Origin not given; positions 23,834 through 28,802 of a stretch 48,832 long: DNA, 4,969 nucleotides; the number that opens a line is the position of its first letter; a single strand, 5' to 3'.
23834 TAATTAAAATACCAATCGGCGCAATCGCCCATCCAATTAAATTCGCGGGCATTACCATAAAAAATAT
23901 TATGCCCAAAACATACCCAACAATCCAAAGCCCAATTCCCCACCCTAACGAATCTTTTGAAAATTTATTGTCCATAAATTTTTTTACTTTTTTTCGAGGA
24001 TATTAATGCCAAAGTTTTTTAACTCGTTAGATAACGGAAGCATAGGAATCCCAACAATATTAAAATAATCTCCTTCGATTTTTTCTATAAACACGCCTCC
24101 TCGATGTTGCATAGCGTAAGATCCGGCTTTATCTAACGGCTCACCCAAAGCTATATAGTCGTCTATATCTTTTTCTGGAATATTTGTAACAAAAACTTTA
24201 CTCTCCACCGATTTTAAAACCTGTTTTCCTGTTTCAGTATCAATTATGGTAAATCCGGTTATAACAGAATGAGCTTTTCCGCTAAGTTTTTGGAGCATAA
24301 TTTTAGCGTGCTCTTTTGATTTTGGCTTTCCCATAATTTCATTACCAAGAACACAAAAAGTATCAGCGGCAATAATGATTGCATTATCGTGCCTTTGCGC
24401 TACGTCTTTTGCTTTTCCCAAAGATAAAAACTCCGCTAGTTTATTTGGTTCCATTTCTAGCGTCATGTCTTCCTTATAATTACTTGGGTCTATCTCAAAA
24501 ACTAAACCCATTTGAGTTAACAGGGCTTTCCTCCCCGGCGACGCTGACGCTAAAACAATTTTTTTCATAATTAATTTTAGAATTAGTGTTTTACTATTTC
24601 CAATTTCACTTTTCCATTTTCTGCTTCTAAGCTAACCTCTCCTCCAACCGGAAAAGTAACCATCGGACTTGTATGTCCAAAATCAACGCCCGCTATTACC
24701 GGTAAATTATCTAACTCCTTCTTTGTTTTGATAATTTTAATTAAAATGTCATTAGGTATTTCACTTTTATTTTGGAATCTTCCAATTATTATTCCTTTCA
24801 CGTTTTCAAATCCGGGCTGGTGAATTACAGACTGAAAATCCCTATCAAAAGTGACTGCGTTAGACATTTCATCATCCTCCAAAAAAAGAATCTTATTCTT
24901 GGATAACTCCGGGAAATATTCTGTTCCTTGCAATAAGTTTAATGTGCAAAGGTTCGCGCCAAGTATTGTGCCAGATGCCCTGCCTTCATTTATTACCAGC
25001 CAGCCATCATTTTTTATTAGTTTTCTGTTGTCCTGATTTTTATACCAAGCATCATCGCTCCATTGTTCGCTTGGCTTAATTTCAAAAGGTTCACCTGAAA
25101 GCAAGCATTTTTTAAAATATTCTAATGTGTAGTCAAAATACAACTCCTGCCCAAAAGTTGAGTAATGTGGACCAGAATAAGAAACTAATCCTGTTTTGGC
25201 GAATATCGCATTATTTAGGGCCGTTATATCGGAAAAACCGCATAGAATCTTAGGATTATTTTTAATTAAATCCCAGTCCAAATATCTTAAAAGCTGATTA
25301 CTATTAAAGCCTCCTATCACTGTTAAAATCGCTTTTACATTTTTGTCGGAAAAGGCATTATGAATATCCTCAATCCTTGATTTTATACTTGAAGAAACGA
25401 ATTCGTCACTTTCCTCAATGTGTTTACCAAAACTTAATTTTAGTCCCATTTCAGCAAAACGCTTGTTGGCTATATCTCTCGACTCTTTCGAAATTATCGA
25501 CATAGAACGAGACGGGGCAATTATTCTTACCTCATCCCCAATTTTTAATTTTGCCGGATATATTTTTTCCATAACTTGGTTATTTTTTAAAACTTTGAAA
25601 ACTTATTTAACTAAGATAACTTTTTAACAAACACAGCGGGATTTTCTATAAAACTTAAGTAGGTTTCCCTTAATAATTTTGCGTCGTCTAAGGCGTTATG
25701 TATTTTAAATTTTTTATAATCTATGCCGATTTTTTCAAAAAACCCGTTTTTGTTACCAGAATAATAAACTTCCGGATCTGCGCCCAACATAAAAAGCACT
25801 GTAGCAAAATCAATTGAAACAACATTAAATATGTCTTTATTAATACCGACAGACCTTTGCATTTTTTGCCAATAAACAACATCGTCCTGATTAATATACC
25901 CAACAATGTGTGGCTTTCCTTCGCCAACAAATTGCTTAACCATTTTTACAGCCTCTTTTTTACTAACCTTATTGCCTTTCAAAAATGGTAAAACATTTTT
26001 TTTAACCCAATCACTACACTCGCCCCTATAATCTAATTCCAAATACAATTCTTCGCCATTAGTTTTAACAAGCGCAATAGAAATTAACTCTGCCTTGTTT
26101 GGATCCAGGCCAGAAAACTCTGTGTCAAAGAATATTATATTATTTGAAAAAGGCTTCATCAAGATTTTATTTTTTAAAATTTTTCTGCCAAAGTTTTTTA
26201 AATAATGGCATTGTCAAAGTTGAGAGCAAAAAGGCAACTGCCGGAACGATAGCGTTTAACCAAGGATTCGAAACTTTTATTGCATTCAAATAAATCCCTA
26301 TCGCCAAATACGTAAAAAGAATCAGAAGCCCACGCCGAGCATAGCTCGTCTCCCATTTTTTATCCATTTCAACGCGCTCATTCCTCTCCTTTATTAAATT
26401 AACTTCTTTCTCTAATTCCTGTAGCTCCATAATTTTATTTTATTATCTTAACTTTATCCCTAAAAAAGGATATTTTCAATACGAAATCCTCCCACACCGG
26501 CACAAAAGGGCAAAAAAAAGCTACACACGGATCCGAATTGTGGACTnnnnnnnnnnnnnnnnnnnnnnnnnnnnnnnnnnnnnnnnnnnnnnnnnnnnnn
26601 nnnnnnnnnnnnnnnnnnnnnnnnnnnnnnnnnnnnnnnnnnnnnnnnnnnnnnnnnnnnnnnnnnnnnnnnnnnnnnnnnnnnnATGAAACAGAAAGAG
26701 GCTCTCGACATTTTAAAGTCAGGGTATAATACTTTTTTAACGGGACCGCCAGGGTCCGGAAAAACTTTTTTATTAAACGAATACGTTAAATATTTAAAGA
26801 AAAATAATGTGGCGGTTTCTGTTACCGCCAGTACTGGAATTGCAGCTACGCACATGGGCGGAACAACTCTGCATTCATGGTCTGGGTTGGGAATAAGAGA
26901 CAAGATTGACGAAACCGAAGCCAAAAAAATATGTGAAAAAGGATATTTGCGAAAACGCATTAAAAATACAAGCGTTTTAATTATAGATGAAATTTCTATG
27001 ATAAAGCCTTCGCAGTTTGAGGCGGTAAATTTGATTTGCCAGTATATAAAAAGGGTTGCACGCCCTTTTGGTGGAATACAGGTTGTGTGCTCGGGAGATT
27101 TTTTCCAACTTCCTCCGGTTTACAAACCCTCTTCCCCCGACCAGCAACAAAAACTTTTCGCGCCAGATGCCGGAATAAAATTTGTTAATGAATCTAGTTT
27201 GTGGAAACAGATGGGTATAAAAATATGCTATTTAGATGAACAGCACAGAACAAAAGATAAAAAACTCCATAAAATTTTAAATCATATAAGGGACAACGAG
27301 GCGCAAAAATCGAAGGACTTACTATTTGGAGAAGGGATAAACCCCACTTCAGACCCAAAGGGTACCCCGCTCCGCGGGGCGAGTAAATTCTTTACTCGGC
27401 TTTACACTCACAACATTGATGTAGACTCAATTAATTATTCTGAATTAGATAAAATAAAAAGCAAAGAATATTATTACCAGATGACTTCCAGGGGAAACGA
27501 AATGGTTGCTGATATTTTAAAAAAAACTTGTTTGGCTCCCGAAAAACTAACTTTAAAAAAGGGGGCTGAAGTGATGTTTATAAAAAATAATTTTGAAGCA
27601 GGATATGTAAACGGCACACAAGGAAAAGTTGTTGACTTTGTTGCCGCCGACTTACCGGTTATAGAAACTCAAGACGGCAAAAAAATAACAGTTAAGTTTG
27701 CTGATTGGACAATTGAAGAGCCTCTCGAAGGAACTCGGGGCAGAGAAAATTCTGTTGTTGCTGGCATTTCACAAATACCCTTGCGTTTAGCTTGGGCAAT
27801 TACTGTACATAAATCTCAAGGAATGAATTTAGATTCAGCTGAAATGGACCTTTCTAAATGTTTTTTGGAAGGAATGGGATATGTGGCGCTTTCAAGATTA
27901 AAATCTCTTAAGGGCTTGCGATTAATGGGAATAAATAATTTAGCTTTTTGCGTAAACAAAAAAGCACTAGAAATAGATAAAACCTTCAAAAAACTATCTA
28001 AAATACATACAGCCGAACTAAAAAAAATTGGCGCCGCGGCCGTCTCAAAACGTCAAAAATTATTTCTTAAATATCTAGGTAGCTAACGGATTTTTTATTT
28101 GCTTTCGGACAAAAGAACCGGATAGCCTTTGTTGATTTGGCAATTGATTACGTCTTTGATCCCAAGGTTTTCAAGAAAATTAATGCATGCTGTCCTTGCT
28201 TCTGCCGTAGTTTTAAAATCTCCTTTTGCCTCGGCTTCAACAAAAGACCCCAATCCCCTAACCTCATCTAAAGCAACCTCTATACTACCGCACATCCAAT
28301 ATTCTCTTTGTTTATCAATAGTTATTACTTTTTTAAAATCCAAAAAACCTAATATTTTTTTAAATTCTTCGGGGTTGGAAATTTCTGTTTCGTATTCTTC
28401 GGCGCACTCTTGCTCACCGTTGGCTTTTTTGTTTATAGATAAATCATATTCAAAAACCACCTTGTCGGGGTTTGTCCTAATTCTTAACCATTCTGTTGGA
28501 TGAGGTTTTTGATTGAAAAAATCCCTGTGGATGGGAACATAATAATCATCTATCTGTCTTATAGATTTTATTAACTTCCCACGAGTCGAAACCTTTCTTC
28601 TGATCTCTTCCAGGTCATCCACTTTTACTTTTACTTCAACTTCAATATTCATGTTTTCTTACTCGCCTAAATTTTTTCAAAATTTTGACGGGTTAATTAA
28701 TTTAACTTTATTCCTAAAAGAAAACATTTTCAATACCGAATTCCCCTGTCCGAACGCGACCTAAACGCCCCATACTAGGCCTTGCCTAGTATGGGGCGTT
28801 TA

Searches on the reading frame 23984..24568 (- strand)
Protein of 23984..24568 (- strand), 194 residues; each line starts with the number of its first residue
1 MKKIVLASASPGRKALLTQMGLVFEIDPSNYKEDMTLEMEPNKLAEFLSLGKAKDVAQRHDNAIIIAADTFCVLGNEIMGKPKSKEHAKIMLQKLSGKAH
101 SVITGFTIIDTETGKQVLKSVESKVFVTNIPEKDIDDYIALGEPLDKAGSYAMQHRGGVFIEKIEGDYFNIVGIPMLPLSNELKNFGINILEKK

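Call 39: search_protein_families(library=pfam, proteins=[window:23984-24568:-], max_evalue=0.001)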
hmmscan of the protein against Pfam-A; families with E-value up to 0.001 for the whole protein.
window:23984-24568:- (194 aa): 1 family
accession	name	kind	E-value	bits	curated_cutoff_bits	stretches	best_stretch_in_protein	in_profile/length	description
PF02545.19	Maf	-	9.3e-56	188.9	27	1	3-186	1-187/187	Maf-like protein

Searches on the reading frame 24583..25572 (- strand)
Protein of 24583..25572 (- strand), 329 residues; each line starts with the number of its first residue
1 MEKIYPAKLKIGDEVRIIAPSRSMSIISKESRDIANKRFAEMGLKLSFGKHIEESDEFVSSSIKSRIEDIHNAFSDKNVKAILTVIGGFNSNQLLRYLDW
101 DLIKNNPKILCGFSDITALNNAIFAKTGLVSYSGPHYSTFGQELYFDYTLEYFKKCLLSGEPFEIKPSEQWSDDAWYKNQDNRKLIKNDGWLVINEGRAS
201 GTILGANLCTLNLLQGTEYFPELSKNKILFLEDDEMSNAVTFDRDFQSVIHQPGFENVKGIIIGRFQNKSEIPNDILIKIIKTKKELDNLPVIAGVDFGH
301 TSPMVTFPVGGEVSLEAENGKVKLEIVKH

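Call 39: search_protein_families(library=pfam, proteins=[window:24583-25572:-], max_evalue=0.001)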
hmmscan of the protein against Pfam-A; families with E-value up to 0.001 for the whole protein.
window:24583-25572:- (329 aa): 2 families
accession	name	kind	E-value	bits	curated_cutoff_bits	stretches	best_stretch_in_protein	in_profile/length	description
PF02016.21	Peptidase_S66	-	3.2e-34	118.1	25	1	15-134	1-121/121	LD-carboxypeptidase N-terminal domain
PF17676.7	Peptidase_S66C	-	3.4e-27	95.9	23.7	1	200-315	1-120/120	LD-carboxypeptidase C-terminal domain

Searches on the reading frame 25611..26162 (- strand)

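Call 39: search_protein_families(library=pfam, proteins=[window:25611-26162:-], max_evalue=0.001)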
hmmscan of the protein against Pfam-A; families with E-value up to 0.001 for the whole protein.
window:25611-26162:- (183 aa): 1 family
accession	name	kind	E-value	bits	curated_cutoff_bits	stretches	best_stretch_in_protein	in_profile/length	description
PF00929.31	RNase_T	-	1.3e-07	32.8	24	1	10-44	1-32/164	Exonuclease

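Call 45: search_protein_families(library=padloc, proteins=[window:25611-26162:-], max_evalue=0.01)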
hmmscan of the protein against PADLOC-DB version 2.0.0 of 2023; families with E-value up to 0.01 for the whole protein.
window:25611-26162:- (183 aa): 1 family
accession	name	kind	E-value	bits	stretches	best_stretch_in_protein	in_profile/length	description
PDLC01247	DEDDh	-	4.2e-08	31.9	1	10-168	1-138/139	"CAS-I,CAS-II,CAS-III,CAS-IV,CAS-V,CAS-VI; associated"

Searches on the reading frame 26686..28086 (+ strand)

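Call 4: search_protein_families(library=pfam, proteins=[window:26686-28086:+], max_evalue=0.1)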
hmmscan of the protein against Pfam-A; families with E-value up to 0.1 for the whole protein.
window:26686-28086:+ (466 aa): 30 families (the best 25 are shown)
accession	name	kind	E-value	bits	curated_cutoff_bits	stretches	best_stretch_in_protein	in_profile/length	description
PF05970.20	PIF1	-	8.7e-37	127.3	25.9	1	11-196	20-207/223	PIF1-like helicase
PF13604.12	AAA_30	-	6.4e-15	55.8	27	1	2-147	5-133/191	AAA domain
PF13245.12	AAA_19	-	4.7e-13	49.9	25.1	1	3-145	1-132/134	AAA domain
PF21530.3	Pif1_2B_dom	-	4.6e-08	33.1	23.9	1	278-318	6-47/47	DNA helicase Pif1, 2B domain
PF13401.12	AAA_22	-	1.5e-07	32.2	27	1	14-126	6-111/130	AAA domain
PF07728.20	AAA_5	-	2.8e-07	31.1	22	1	16-120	2-92/139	AAA domain (dynein-related subfamily)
PF00004.35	AAA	-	4.8e-05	24.3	21.2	1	17-110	2-73/131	ATPase family associated with various cellular activities (AAA)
PF00270.35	DEAD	-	6.2e-05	23.2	26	0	3-29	4-30/167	DEAD/DEAH box helicase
PF03266.21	NTPase_1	-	0.00013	22.3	23.9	1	16-45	2-31/168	NTPase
PF13173.12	AAA_14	-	0.00014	22.3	27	1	16-107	5-75/129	AAA domain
PF13191.12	AAA_16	-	0.00016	22.7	32.6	1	13-46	22-57/167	AAA ATPase domain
PF12775.13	AAA_7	-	0.00065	19.7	25.8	1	9-48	29-69/181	P-loop containing dynein motor region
PF00437.27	T2SSE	-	0.00065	18.9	24.9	1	7-58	135-188/370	Type II/IV secretion system protein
PF20720.3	nSTAND3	-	0.0011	19.1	27.2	1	4-44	8-48/155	Novel STAND NTPase 3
PF18335.7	SH3_13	-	0.0019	18.4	41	1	288-338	24-65/65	ATP-dependent RecD-like DNA helicase SH3 domain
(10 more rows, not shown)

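Call 44: search_protein_families(library=phrogs, proteins=[window:26686-28086:+], max_evalue=0.01)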
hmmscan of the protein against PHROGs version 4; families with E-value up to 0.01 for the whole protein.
window:26686-28086:+ (466 aa): 12 families
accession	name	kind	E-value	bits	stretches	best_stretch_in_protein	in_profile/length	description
phrog_325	-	DNA, RNA and nucleotide metabolism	2e-62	212.7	1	2-414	474-869/986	Dda-like helicase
phrog_30356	-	DNA, RNA and nucleotide metabolism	7.4e-33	114.6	2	5-342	10-325/823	helicase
phrog_4412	-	DNA, RNA and nucleotide metabolism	3.3e-20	73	2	2-145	334-463/743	exonuclease V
phrog_25471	-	unknown function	7.4e-09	36.9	1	2-112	6-138/162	-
phrog_249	-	moron, auxiliary metabolic gene and host takeover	2e-05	25.1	1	8-50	122-164/380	porphyrin biosynthesis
phrog_168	-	DNA, RNA and nucleotide metabolism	6e-05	23.9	1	11-108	40-114/314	clamp loader of DNA polymerase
phrog_170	-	other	0.00014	22.4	1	1-32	78-109/323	PhoH-like phosphate starvation-inducible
phrog_50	-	DNA, RNA and nucleotide metabolism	0.00023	21.4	1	8-107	362-446/570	DnaC-like helicase loader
phrog_296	-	integration and excision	0.00064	19.5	1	18-103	323-397/626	DNA transposition protein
phrog_3277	-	DNA, RNA and nucleotide metabolism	0.00072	20.4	1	14-118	11-101/168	DnaC-like helicase loader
phrog_25411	-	unknown function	0.0051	16.5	0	16-53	233-270/627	-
phrog_5846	-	DNA, RNA and nucleotide metabolism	0.0073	16.6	0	17-113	42-113/380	clamp loader of DNA polymerase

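Call 45: search_protein_families(library=padloc, proteins=[window:26686-28086:+], max_evalue=0.01)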
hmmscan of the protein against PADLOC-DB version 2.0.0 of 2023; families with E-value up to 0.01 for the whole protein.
window:26686-28086:+ (466 aa): 16 families
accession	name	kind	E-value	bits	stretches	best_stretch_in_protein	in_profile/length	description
PDLC05064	PDC-S68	-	1.3e-14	50.9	1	17-145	704-824/1273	-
PDLC01148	RecD_like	-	2.8e-14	50.3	1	2-145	317-445/719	RecD/Tra ATPase fused to N-terminal HHH domain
PDLC01734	typeIV_RecD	-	7.8e-14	48.9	1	3-145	344-476/763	RecD_0_IVD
PDLC05065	PDC-S68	-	2.1e-13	47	2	3-145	610-745/1221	-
PDLC04476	PDC-M16A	-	9.7e-13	45.4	1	18-159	30-194/691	-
PDLC04475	PDC-M16A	-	5.4e-11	39.7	1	9-161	26-199/721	-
PDLC02372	Nhi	-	1e-07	29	1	9-115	194-284/470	-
PDLC02350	AbiO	-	7.1e-07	26.3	1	16-114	195-277/468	AbiO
PDLC05035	PDC-S53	-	1e-06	25.2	0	361-385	810-834/900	-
PDLC04140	mad8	-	4.2e-06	24.5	1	6-44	19-60/314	mads_8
PDLC05066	PDC-S68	-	6.4e-06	22.4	1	16-145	596-721/1202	-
PDLC04472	PDC-M16A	-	0.00036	17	1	17-106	244-344/930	-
PDLC04474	PDC-M16A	-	0.00066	16.2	0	9-113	230-341/917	-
PDLC03920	MkoA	-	0.001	15.4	1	4-39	622-657/1112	-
PDLC03921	MkoA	-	0.0019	13.9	1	2-42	1030-1071/1607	-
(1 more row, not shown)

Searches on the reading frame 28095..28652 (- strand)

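Call 4: search_protein_families(library=pfam, proteins=[window:28095-28652:-], max_evalue=0.1)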
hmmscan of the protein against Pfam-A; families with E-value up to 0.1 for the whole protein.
window:28095-28652:- (185 aa): 1 family
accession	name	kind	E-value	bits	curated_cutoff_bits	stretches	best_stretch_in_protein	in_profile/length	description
PF01928.26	CYTH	-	1.3e-20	74.4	23.2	1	2-167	1-171/179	CYTH domain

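Call 44: search_protein_families(library=phrogs, proteins=[window:28095-28652:-], max_evalue=0.01)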
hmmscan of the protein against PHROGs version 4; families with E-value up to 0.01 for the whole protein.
window:28095-28652:- (185 aa): 0 families

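Call 45: search_protein_families(library=padloc, proteins=[window:28095-28652:-], max_evalue=0.01)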
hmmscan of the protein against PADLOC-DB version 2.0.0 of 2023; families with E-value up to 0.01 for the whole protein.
window:28095-28652:- (185 aa): 0 families
